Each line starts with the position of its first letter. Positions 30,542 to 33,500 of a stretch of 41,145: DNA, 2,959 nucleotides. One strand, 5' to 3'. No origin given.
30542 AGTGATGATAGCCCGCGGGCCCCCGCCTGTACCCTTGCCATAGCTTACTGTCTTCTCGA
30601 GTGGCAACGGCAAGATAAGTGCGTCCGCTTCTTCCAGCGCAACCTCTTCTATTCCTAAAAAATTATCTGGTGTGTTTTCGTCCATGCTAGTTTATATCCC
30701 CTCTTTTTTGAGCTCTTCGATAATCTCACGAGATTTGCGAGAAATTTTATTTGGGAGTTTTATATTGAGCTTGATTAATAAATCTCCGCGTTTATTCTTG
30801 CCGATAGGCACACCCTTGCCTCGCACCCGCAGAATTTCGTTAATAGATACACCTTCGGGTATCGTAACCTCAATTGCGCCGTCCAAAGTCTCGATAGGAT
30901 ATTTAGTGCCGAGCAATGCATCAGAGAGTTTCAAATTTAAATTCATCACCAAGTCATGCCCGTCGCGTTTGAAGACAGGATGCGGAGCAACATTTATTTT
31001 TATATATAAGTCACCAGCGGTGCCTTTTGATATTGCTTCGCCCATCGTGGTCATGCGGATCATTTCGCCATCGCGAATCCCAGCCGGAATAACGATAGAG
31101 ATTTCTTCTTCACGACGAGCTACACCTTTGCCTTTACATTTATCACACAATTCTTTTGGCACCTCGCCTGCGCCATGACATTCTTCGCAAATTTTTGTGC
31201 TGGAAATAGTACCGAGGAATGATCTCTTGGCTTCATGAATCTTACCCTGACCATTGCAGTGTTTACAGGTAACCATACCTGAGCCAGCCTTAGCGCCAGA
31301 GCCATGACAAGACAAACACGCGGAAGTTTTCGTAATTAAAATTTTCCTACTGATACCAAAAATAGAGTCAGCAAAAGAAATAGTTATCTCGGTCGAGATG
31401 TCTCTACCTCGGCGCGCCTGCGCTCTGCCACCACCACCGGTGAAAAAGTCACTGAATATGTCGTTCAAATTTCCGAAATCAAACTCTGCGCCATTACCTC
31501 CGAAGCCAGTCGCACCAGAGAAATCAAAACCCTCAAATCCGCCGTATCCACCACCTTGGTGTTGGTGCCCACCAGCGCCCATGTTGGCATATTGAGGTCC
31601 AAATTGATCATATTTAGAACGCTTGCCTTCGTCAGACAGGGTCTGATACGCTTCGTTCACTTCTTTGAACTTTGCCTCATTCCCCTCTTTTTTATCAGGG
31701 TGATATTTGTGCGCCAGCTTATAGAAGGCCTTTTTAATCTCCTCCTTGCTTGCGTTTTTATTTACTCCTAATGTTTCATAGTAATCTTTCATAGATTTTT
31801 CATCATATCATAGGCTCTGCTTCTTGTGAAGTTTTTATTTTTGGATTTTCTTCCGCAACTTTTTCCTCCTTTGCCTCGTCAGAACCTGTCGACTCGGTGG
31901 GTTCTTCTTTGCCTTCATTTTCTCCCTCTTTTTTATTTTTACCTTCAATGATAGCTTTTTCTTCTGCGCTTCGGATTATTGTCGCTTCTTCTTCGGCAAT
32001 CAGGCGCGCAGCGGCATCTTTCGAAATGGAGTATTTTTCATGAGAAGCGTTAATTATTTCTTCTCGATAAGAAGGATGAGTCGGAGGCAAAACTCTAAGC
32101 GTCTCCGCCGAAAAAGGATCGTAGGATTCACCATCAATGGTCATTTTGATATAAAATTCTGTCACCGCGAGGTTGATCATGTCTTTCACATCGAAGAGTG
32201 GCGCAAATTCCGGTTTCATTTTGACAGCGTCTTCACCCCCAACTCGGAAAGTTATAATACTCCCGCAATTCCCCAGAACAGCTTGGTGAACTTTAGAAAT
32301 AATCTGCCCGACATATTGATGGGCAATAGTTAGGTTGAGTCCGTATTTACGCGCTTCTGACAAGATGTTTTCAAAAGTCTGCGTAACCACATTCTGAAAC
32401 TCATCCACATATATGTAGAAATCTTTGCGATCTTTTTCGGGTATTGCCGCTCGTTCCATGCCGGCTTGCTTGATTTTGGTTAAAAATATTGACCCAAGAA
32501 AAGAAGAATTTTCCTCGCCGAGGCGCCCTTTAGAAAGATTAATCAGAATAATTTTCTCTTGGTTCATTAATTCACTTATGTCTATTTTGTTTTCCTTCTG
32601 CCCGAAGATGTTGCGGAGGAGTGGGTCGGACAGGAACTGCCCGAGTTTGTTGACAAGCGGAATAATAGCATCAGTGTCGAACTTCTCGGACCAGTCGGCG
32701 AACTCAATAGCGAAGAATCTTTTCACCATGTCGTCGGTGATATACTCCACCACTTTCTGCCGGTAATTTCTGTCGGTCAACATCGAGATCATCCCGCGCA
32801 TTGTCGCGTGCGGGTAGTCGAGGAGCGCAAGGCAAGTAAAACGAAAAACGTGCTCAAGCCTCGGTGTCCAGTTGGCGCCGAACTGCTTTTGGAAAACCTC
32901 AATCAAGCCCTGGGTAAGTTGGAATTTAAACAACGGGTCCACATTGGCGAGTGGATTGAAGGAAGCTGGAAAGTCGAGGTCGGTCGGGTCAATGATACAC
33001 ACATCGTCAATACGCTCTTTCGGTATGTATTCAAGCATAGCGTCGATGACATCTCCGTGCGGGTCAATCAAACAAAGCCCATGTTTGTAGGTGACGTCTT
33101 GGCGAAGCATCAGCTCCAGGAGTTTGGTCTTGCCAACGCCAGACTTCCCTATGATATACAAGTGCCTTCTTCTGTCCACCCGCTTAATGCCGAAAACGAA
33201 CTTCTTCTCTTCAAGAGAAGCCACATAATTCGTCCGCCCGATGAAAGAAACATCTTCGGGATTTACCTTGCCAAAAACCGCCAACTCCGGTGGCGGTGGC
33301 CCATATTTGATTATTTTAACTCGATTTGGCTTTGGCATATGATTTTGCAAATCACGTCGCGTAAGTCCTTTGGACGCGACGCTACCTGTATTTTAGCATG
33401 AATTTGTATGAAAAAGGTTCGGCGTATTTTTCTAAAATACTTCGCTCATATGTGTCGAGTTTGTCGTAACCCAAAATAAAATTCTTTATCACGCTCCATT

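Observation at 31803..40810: Candidate novel gene system: two soluble coupling-protein-like ATPases bracketing a kinase, two Cys-rich ribbon proteins and two small ORFs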

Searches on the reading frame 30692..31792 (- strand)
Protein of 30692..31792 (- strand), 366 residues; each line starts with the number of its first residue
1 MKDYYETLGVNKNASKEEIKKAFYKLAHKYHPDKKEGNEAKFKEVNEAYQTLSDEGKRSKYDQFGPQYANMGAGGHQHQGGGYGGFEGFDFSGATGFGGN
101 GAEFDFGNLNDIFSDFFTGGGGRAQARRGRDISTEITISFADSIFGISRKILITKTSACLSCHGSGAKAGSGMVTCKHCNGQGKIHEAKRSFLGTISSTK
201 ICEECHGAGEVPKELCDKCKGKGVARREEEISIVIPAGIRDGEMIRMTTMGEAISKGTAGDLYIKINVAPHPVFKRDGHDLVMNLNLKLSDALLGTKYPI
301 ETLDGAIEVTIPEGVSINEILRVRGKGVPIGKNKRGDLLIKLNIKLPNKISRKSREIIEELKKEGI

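Call 4: search_protein_families(library=pfam, proteins=[window:30692-31792:-], max_evalue=0.01)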
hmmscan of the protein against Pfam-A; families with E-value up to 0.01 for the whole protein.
window:30692-31792:- (366 aa): 5 families
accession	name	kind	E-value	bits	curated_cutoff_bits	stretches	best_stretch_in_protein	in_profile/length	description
PF01556.23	DnaJ_C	-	9.6e-42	143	26.6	1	133-347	2-152/152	DnaJ C terminal domain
PF00226.36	DnaJ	-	1.7e-24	86.1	27.8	1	3-62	1-63/63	DnaJ domain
PF00684.25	DnaJ_CXXCXGXG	-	8.5e-14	52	32.7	1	159-223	1-65/65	DnaJ central domain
PF15777.11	Anti-TRAP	-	9.6e-05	22.7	32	0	201-226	12-43/59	Tryptophan RNA-binding attenuator protein inhibitory protein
PF21002.2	TMEM106_N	-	0.0091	17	24.5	0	161-187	42-68/91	Transmembrane protein 106 N-terminal region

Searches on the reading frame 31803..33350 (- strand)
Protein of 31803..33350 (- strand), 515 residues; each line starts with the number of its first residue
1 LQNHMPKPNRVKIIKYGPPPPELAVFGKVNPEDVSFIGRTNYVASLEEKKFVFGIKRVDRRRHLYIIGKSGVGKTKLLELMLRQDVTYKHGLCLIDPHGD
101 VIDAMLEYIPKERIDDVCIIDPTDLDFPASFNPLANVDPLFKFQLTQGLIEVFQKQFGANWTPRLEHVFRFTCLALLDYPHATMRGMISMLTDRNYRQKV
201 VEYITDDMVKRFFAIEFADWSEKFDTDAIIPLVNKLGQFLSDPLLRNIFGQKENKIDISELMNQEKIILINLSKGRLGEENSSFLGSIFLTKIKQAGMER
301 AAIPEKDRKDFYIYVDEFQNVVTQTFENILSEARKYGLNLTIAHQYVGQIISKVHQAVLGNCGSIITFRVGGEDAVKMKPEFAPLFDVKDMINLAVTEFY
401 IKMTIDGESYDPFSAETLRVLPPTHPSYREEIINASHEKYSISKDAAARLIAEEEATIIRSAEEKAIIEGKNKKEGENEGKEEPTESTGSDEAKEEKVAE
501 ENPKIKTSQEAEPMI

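Call 4: search_protein_families(library=pfam, proteins=[window:31803-33350:-], max_evalue=0.01)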
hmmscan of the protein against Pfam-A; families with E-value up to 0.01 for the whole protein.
window:31803-33350:- (515 aa): 6 families
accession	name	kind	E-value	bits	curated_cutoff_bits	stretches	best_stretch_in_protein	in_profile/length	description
PF10412.15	TrwB_AAD_bind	-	9.2e-08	31.8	20.5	1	60-372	14-312/387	Type IV secretion-system coupling protein DNA-binding domain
PF12696.13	TraG-D_C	-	7e-06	26.4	22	1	312-374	3-70/126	TraM recognition site of TraD and TraG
PF02534.20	T4SS-DNA_transf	-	1.3e-05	24.7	20.1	1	62-353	45-347/468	Type IV secretory system Conjugative DNA transfer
PF01935.23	DUF87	-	3.7e-05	24.4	23.2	1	61-246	23-176/220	Helicase HerA, central domain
PF13401.12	AAA_22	-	7.5e-05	23.5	27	1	60-95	4-39/130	AAA domain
PF13191.12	AAA_16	-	0.0077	17.2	32.6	0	57-93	18-55/167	AAA ATPase domain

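Call 5: search_protein_families(library=ncbifam, proteins=[window:31803-33350:-], max_evalue=0.01)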
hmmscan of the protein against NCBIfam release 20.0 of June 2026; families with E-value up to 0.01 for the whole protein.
window:31803-33350:- (515 aa): 10 families
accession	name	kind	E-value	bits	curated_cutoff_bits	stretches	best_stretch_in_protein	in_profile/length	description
TIGR03743.1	SXT_TraD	subfamily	1.7e-13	49.9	366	2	41-100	155-214/636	conjugative transfer system coupling protein TraD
NF045973.1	conju_CD1115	equivalog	2.7e-13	49.6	250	1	57-374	20-361/442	VirD4-like conjugal transfer protein, CD1115 family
TIGR03754.1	conj_TOL_TraD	equivalog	6.2e-10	38.2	647.55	1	37-101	156-220/643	type IV conjugative transfer system coupling protein TraD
NF053655.1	CedD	equivalog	4.3e-06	25.7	600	0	244-361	360-470/527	DNA-translocating ATPase CedD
NF042943.1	HerA_antiphage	equivalog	1.5e-05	23.8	800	0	322-375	458-507/566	anti-phage-associated helicase HerA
NF033849.1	ser_rich_anae_1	subfamily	0.00011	19.6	650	1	225-375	934-1095/1163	serine-rich protein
TIGR00929.1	VirB4_CagE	subfamily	0.00026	19.3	643.1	0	216-374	555-705/792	VirB4 family type IV secretion/conjugal transfer ATPase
NF010447.0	PRK13873.1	equivalog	0.00039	18.5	1020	1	62-213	442-592/815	conjugal transfer protein TrbE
NF041447.1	TrbC_conju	equivalog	0.0014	17.2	800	0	59-98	127-166/685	F-type conjugative transfer protein TrbC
NF045971.1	conju_CD1110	equivalog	0.0076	14.5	325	0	304-369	621-692/752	VirB4-like conjugal transfer ATPase, CD1110 family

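Call 6: search_protein_families(library=padloc, proteins=[window:31803-33350:-], max_evalue=0.01)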
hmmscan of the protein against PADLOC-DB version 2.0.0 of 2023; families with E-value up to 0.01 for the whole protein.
window:31803-33350:- (515 aa): 10 families
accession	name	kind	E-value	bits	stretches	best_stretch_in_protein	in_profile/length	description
PDLC04140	mad8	-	1.7e-11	42.2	1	58-371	24-254/314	mads_8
PDLC04105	HerA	-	2.8e-08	30.8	1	318-371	440-489/576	-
PDLC04100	HerA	-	3e-06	24.2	1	320-376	462-517/580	-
PDLC04103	HerA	-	5.5e-06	23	1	316-370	459-509/579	-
PDLC04102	HerA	-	2.4e-05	20.9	1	244-377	447-579/654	-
PDLC02185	HerA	-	6.5e-05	19.8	0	323-374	471-518/585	-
PDLC04106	HerA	-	7.2e-05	19.5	1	320-375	535-586/667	-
PDLC04104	HerA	-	0.00013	18.9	1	316-374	239-293/379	-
PDLC02684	DndH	-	0.00022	16.9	1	61-347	1367-1638/1715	DndH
PDLC04098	HerA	-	0.0036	13.9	1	320-370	553-599/686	-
